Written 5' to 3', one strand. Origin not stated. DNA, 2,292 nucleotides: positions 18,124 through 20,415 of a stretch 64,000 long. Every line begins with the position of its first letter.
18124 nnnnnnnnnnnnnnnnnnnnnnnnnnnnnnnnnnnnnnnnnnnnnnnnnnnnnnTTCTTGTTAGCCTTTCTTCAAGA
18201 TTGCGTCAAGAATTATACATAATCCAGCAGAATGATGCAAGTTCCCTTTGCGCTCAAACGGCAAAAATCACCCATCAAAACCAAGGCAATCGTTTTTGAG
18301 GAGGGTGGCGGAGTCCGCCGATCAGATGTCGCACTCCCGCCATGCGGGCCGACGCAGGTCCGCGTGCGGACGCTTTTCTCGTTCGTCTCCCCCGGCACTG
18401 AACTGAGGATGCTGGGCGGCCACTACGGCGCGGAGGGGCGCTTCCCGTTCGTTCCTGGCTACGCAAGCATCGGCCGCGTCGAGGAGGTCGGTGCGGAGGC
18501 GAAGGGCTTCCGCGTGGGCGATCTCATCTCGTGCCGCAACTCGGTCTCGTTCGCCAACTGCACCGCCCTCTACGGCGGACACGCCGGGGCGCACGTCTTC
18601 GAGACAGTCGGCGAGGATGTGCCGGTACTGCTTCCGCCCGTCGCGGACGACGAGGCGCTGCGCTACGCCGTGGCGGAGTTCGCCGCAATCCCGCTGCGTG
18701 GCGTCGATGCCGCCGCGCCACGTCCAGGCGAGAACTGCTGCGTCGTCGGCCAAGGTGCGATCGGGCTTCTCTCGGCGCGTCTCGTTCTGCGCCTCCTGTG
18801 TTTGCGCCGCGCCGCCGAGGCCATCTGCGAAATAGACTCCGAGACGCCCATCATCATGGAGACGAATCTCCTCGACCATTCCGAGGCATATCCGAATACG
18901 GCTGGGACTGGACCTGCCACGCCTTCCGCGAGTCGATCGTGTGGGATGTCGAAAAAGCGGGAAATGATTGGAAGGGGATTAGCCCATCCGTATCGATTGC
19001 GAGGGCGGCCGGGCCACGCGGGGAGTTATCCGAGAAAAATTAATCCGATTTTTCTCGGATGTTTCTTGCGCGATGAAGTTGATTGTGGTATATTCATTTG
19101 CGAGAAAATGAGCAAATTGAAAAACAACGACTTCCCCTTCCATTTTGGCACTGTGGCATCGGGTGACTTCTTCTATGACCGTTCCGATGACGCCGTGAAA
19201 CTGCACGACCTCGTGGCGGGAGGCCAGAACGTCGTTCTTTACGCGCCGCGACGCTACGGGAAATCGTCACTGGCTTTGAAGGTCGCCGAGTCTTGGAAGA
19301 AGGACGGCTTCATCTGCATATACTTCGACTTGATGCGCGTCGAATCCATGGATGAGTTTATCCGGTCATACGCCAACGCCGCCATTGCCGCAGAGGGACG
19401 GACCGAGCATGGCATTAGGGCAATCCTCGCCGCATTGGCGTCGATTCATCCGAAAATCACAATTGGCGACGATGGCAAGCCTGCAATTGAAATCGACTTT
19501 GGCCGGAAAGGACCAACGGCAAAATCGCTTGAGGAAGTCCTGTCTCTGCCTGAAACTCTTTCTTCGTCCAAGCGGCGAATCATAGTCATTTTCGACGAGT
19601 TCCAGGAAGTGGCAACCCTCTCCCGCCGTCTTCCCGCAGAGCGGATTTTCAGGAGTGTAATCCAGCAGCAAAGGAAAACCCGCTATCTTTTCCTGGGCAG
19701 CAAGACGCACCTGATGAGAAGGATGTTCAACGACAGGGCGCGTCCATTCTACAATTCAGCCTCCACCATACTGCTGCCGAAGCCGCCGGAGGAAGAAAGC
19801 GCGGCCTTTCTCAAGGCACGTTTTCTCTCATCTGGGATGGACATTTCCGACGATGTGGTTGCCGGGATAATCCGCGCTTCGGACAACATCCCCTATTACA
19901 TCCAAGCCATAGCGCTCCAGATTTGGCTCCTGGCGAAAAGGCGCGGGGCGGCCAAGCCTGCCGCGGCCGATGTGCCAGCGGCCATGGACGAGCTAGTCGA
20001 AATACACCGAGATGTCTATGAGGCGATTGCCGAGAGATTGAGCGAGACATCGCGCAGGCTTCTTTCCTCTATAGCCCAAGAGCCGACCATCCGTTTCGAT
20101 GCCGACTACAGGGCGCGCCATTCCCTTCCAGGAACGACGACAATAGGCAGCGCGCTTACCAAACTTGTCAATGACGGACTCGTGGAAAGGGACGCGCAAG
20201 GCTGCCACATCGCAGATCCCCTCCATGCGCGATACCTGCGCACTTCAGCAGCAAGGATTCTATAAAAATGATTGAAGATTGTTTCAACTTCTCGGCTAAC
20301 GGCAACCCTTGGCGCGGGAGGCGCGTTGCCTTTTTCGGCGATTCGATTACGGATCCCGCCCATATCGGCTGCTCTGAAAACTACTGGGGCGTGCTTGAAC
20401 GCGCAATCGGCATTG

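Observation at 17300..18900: GNAT toxin-like module sitting between duplicated, diverged 5' fragments of a disrupted alcohol dehydrogenase gene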

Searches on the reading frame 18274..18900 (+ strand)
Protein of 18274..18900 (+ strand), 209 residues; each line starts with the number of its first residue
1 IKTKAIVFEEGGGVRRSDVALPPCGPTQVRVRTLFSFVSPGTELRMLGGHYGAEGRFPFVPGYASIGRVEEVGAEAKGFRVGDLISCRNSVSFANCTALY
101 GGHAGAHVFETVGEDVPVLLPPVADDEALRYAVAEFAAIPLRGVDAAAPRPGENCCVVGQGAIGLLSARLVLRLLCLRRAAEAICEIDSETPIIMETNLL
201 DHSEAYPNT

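Call 8: search_protein_families(library=pfam, proteins=[window:18274-18900:+], max_evalue=0.01)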
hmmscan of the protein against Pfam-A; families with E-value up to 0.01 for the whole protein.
window:18274-18900:+ (209 aa): 1 family
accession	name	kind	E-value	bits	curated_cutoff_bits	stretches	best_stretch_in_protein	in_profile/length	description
PF08240.17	ADH_N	-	3.7e-07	30.8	23.5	1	26-104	2-77/104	Alcohol dehydrogenase GroES-like domain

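Call 9: search_protein_families(library=ncbifam, proteins=[window:18274-18900:+], max_evalue=0.01)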
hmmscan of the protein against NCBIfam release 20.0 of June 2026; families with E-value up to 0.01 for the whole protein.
window:18274-18900:+ (209 aa): 11 families
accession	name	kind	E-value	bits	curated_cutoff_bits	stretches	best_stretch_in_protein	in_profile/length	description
TIGR01202.1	bchC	equivalog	1.5e-20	73.6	291.25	1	2-173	1-166/308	chlorophyll synthesis pathway protein BchC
NF041097.1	keto_inos_dh_IolM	equivalog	1.7e-06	27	450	1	50-102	82-134/389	scyllo-inosose 3-dehydrogenase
TIGR00692.1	tdh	equivalog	5.7e-06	25.6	458.35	1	13-104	10-102/340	L-threonine 3-dehydrogenase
NF047908.1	AldhRedAhr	equivalog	1.3e-05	24.2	470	1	42-102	43-103/335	NADPH-dependent aldehyde reductase Ahr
NF003808.0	PRK05396.1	equivalog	2.1e-05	23.6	380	1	11-103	10-103/341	L-threonine 3-dehydrogenase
TIGR03451.1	mycoS_dep_FDH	equivalog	5.6e-05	22.1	512.9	1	6-110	6-106/358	S-(hydroxymethyl)mycothiol dehydrogenase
NF007489.0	PRK10083.1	equivalog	0.00028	19.9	376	1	4-99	2-95/339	Zn-dependent oxidoreductase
TIGR03989.1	Rxyl_3153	subfamily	0.0019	17.6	440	0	18-90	18-88/370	NDMA-dependent alcohol dehydrogenase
NF010344.0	PRK13771.1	subfamily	0.005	15.9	349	1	17-87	16-84/334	putative alcohol dehydrogenase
NF041172.1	AcrlCoa_red_Thmprot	equivalog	0.008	15.2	500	0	5-87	3-84/334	acryloyl-CoA reductase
NF007642.0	PRK10309.1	equivalog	0.0086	15.3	550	0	4-97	2-93/347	galactitol-1-phosphate 5-dehydrogenase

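Call 18: find_related_loci(query=window:18274-18792:+, collection=genome_contigs, flank=10000)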
Query window:18274-18792:+ (173 aa) in genome_contigs; peptide patterns used: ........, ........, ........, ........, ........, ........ (x = any residue, [..] = any of these).
543 stretches matched a pattern; 4 encode a relative of the query (tblastn E <= 1e-3); 4 distinct loci.
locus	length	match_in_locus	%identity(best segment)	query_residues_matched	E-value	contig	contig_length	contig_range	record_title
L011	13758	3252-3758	53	2-172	5e-54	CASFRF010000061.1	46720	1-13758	uncultured bacterium isolate CO.O62.metabat-bins.314 genome assembly, contig: CO.O62.metabat-bins.314.fa_k141_15842650,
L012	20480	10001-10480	52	6-167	2e-52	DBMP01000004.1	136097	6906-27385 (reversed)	MAG TPA_asm: Spartobacteria bacterium UBA695 UBA695_contig_196, whole genome shotgun sequence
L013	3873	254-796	30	2-171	8e-20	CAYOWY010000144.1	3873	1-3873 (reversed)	MAG TPA_asm: uncultured bacterium isolate SRP098346_co1_326 genome assembly, contig: NODE_37561_length_3873_cov_7.286276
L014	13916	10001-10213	35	14-85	9e-6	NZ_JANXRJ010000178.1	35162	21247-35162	MAG: Lapillicoccus sp. isolate 336R_metabat_158_sub 336R_k141_1524773, whole genome shotgun sequence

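Call 30: find_related_loci(query=window:18274-18792:+, collection=metagenome_contigs, flank=10000)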
Query window:18274-18792:+ (173 aa) in metagenome_contigs; peptide patterns used: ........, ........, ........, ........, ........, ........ (x = any residue, [..] = any of these).
600 stretches matched a pattern (row limit reached: there are more); 3 encode a relative of the query (tblastn E <= 1e-3); 3 distinct loci.
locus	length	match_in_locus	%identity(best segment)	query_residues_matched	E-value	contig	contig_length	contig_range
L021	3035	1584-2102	100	1-173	2e-116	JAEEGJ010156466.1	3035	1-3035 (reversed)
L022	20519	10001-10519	100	1-173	2e-113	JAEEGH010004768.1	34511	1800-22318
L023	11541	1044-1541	58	1-168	4e-59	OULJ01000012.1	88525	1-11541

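Call 32: find_homologous_proteins(query=window:18274-18792:+, max_evalue=1e-10)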
Query window:18274-18792:+ (173 aa): 8 proteins with E <= 1e-10 among 360 candidates.
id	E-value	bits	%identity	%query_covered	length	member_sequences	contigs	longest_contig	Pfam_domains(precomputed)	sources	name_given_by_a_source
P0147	1.6e-44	170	55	80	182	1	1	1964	PF08240.18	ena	-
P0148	2.6e-39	153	49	98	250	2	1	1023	PF00107.33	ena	-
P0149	6.3e-36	142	50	82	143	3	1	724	PF08240.18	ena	-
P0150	5.5e-35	139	60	62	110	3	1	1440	PF08240.18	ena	-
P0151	1.9e-31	127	42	99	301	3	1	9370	PF00107.33,PF08240.18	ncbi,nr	ncbi:MAG: zinc-binding dehydrogenase [Lentisphaerae bacterium]|nr:zinc-binding dehydrogenase [Lentis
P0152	7.3e-30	122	46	85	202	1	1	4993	PF08240.18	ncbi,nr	ncbi:MAG: alcohol dehydrogenase catalytic domain-containing protein [Kiritimatiellae bacterium]|nr:a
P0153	1.1e-23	102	47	68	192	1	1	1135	PF08240.18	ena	-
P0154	1.6e-23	101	58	50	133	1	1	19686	PF08240.18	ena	-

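Call 34: find_encoding_contigs(protein=P0154, flank=6000, max_places=3)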
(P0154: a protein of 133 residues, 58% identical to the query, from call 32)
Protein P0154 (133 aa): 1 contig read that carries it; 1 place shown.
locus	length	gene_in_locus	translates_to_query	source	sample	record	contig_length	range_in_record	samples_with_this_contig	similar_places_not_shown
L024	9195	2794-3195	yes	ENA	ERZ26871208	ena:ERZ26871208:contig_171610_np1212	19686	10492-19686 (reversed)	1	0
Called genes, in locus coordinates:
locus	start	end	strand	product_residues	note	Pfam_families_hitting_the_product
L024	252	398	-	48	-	-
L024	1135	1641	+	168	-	PF16980:CitMHS_2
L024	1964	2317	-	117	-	-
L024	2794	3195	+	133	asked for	PF08240:ADH_N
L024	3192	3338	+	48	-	-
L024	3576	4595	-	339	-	PF06452:CBM9_1 (weak)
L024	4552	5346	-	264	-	-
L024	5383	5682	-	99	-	-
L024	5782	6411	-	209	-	PF01436:NHL (faint)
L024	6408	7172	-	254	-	PF13860:FlgD_ig (weak)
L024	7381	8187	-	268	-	-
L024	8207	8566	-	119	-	-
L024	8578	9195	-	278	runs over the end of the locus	-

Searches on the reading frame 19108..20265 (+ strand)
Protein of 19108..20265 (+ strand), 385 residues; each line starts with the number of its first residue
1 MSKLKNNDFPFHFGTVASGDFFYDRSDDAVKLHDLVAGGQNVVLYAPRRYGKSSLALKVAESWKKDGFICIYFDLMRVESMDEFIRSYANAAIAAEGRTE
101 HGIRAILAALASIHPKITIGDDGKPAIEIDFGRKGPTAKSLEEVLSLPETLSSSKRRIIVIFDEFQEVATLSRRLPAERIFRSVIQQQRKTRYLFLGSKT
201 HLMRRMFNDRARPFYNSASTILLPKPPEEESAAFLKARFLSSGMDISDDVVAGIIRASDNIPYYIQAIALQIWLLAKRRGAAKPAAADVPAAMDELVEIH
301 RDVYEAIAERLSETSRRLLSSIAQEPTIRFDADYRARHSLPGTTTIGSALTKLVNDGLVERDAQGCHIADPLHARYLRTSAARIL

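Call 8: search_protein_families(library=pfam, proteins=[window:19108-20262:+], max_evalue=0.01)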
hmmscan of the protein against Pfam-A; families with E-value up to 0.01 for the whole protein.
window:19108-20262:+ (385 aa): 6 families
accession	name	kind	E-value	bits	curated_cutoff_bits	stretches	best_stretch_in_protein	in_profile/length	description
PF01637.24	ATPase_2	-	3.8e-09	37.1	33.2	1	22-206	1-163/225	ATPase domain predominantly from Archaea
PF13173.12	AAA_14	-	4.1e-06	27.3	27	0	147-206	50-106/129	AAA domain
PF13401.12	AAA_22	-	5.9e-05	23.8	27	0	39-168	5-96/130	AAA domain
PF13191.12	AAA_16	-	0.00023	22.1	32.6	0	37-182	21-157/167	AAA ATPase domain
PF20703.3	nSTAND1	-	0.005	16.9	27.1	0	20-275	14-239/379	Novel STAND NTPase 1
PF14516.12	AAA_35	-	0.0074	15.6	27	0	24-80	15-72/331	AAA-like domain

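Call 9: search_protein_families(library=ncbifam, proteins=[window:19108-20262:+], max_evalue=0.01)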
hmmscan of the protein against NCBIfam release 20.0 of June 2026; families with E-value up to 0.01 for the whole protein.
window:19108-20262:+ (385 aa): 1 family
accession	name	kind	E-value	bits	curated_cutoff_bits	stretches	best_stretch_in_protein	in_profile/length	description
NF053861.1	DS8_antiphage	equivalog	0.01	13.6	790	0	31-90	362-422/994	anti-phage protein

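Call 11: search_protein_families(library=padloc, proteins=[window:19108-20262:+], max_evalue=0.01)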
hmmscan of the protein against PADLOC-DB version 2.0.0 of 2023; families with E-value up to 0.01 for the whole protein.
window:19108-20262:+ (385 aa): 1 family
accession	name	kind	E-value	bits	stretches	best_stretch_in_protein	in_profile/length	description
PDLC04140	mad8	-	0.0015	16.1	0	31-188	19-220/314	mads_8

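Call 37: find_encoding_contigs(protein=window:19108-20265:+, flank=8000, max_places=8)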
Protein window:19108-20265:+ (385 aa): no gene with exactly this product is on record in the collection.
